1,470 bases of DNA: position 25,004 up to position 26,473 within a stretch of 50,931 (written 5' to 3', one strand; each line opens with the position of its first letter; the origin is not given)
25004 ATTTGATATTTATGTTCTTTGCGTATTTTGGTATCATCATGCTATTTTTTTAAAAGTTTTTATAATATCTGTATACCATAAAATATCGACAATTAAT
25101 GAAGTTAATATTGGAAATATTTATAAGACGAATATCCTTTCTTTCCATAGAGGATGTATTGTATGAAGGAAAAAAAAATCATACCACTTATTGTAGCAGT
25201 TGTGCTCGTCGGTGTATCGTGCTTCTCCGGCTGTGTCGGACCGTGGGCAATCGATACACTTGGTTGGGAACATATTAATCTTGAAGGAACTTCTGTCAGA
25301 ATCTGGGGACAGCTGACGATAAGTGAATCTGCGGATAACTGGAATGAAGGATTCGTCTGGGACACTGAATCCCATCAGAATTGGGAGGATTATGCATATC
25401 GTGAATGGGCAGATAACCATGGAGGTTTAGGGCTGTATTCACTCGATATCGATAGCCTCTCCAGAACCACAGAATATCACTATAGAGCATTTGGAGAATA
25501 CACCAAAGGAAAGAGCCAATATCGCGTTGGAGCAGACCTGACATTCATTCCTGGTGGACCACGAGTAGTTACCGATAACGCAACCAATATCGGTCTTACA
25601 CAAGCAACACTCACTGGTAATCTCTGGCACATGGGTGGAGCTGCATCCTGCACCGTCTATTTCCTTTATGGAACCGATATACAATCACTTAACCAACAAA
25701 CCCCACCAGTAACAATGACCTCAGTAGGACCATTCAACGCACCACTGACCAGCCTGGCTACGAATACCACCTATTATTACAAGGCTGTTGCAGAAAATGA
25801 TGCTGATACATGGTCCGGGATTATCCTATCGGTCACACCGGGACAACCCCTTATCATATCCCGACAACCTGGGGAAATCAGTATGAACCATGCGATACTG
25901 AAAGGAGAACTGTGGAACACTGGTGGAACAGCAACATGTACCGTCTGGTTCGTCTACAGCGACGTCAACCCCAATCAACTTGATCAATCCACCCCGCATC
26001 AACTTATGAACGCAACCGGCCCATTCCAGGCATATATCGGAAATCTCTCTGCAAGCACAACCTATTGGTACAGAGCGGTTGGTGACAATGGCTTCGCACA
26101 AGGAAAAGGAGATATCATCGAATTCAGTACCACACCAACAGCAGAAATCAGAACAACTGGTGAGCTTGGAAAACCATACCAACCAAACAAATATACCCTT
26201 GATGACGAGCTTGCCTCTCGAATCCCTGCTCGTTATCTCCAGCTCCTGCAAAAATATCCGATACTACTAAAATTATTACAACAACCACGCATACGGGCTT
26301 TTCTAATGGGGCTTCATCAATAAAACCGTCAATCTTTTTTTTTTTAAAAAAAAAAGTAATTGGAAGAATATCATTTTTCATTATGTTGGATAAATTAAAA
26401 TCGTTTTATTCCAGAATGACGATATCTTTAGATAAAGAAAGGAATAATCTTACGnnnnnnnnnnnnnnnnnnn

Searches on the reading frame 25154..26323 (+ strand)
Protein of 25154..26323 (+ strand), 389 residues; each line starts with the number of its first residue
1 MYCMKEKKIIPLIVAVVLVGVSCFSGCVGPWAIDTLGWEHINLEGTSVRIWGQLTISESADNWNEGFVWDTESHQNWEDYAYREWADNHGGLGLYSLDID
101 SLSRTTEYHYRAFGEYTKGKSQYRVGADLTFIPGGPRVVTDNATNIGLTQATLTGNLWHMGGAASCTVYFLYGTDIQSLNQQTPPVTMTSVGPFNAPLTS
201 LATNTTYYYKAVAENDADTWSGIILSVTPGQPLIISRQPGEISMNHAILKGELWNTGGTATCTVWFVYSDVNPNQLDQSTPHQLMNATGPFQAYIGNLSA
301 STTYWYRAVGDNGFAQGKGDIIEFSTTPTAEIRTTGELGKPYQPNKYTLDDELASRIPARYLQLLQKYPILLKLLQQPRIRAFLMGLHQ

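Call 51: search_protein_families(library=pfam, proteins=[window:25154-26323:+], max_evalue=0.00001)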
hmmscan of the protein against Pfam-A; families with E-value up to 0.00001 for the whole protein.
window:25154-26323:+ (389 aa): 1 family
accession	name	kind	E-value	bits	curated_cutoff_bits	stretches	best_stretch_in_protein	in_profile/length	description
PF16656.11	Pur_ac_phosph_N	-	1.5e-07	32.3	30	0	170-222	30-87/93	Purple acid Phosphatase, N-terminal domain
